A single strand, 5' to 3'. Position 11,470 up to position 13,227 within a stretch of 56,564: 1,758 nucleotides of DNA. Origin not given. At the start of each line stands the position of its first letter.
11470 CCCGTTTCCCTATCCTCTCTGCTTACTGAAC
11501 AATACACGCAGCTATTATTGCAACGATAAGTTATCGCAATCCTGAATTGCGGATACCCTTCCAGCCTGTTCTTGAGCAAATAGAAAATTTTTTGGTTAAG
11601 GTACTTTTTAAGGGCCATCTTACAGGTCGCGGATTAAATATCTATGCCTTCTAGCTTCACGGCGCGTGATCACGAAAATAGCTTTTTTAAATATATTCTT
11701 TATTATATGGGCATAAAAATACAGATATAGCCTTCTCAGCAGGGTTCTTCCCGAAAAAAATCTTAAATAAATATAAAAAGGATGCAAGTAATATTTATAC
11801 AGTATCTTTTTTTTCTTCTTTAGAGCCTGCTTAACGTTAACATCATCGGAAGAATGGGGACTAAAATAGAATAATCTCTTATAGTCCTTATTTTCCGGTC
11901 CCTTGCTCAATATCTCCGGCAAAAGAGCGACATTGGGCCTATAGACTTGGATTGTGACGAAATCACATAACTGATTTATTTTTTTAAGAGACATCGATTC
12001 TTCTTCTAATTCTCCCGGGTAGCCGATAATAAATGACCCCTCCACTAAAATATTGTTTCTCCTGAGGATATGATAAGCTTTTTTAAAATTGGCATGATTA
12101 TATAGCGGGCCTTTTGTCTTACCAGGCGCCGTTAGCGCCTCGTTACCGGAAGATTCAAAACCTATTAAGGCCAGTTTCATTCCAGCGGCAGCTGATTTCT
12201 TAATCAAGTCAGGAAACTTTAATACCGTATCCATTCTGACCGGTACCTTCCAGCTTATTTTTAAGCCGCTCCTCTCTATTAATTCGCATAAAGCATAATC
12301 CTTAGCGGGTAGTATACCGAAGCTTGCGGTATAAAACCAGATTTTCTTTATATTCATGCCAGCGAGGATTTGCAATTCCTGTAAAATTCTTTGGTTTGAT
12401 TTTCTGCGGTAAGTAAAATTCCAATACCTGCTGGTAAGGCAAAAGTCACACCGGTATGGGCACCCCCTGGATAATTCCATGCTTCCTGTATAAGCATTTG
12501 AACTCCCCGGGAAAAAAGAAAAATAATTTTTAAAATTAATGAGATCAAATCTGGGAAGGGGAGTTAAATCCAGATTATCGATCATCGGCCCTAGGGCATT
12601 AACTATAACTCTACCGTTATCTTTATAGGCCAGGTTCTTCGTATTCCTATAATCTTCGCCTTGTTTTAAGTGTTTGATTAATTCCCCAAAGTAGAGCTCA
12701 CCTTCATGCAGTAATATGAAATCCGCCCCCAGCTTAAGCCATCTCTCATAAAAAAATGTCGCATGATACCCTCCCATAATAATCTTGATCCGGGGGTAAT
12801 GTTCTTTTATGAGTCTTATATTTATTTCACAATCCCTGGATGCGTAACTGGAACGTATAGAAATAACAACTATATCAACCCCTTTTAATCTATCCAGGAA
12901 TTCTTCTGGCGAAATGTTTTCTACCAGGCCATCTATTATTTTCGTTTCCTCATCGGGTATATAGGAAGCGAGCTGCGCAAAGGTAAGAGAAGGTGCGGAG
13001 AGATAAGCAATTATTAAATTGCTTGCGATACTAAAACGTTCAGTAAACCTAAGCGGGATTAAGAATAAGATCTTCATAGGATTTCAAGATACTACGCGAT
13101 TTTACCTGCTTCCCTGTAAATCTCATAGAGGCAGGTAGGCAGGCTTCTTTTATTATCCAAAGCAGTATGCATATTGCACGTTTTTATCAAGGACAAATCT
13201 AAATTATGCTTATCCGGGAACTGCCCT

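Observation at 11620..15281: Tes/GDGT-MAS-like radical SAM next to a UbiA-like membrane protein and a B12-radical SAM: candidate lipid-tail coupling or branching module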

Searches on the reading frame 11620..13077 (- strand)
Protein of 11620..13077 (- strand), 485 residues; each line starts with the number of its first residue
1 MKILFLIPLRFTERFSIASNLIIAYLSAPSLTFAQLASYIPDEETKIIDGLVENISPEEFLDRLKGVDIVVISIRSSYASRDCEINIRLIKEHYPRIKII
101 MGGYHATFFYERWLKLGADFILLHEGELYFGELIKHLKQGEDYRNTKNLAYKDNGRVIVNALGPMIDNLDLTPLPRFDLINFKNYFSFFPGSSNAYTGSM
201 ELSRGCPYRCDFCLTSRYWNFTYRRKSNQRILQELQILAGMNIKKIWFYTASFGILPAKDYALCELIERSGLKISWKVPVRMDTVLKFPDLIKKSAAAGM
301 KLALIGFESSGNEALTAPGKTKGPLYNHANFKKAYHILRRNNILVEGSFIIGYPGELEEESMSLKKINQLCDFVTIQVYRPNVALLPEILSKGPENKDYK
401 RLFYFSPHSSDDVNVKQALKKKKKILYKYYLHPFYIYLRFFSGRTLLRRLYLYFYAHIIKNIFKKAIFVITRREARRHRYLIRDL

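Call 4: search_protein_families(library=pfam, proteins=[window:11620-13077:-], max_evalue=0.01)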
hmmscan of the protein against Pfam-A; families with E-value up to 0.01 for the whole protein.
window:11620-13077:- (485 aa): 2 families
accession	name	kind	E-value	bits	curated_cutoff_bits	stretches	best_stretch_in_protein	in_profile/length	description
PF04055.27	Radical_SAM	-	1.5e-14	55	29.5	1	200-360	1-158/166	Radical SAM superfamily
PF02310.24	B12-binding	-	2e-11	44.2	32.1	1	29-133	13-120/121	B12 binding domain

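Call 5: search_protein_families(library=ncbifam, proteins=[window:11620-13077:-], max_evalue=0.01)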
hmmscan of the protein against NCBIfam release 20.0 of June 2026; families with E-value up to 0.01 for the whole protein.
window:11620-13077:- (485 aa): 23 families
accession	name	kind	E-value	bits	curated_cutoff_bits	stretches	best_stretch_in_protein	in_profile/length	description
TIGR02026.1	BchE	equivalog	1.9e-37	129.3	481.35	1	43-475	38-472/497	magnesium-protoporphyrin IX monomethyl ester anaerobic oxidative cyclase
TIGR03471.1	HpnJ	equivalog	1.2e-27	96.9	577.6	1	34-378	38-372/472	hopanoid biosynthesis associated radical SAM protein HpnJ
TIGR04013.1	B12_SAM_MJ_1487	hypoth_equivalog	2.1e-25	89.4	251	1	31-251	11-205/382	TIGR04013 family B12-binding domain/radical SAM domain-containing protein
NF050148.1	rSAM_ApyD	equivalog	4.3e-22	78.3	750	1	88-361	95-356/645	RiPP biosynthesis radical SAM protein ApyD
NF038361.1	rSAM_Sden_1168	equivalog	1.1e-21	77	575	1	42-378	113-458/560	Sden_1168 family B12-binding radical SAM P-methyltransferase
TIGR04479.1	bcpD_PhpK_rSAM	subfamily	1.2e-21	76.7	600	1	84-359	128-397/504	PhpK family radical SAM P-methyltransferase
TIGR04367.1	HpnR_B12_rSAM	equivalog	5.5e-19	68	650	1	44-344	38-326/490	hopanoid C-3 methylase HpnR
NF033712.0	B12_rSAM_KedN5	subfamily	2.7e-16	58.9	700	1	86-267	81-265/624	KedN5 family methylcobalamin-dependent radical SAM C-methyltransferase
TIGR04014.1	B12_SAM_MJ_0865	equivalog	2.7e-14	52.8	360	1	67-365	39-330/434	methyl-coenzyme M reductase glutamine C-methyltransferase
TIGR04295.1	B12_rSAM_oligo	hypoth_equivalog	3.9e-14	52.2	400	1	44-284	41-280/422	TIGR04295 family B12-binding domain-containing radical SAM protein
NF040542.1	rSAM_RCCLKC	equivalog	9.7e-14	51.3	450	1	44-354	30-333/423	arsinothricin biosynthesis radical SAM protein ArsL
TIGR03975.1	rSAM_ocin_1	subfamily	5.3e-13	48.3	281.85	1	88-239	149-306/606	RiPP maturation radical SAM C-methyltransferase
NF040546.1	rSAM_CUAEP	equivalog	1.7e-12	46.8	500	1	45-357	30-327/468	CUAEP/CCAEP-tail radical SAM (seleno)protein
TIGR04190.1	B12_SAM_Ta0216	equivalog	2e-12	46.5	500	1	88-230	101-249/554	TIGR04190 family B12-binding domain/radical SAM domain protein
TIGR04072.2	rSAM_ladder_B12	equivalog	2.7e-12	46.1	360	1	79-411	82-397/443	lipid biosynthesis B12-binding/radical SAM protein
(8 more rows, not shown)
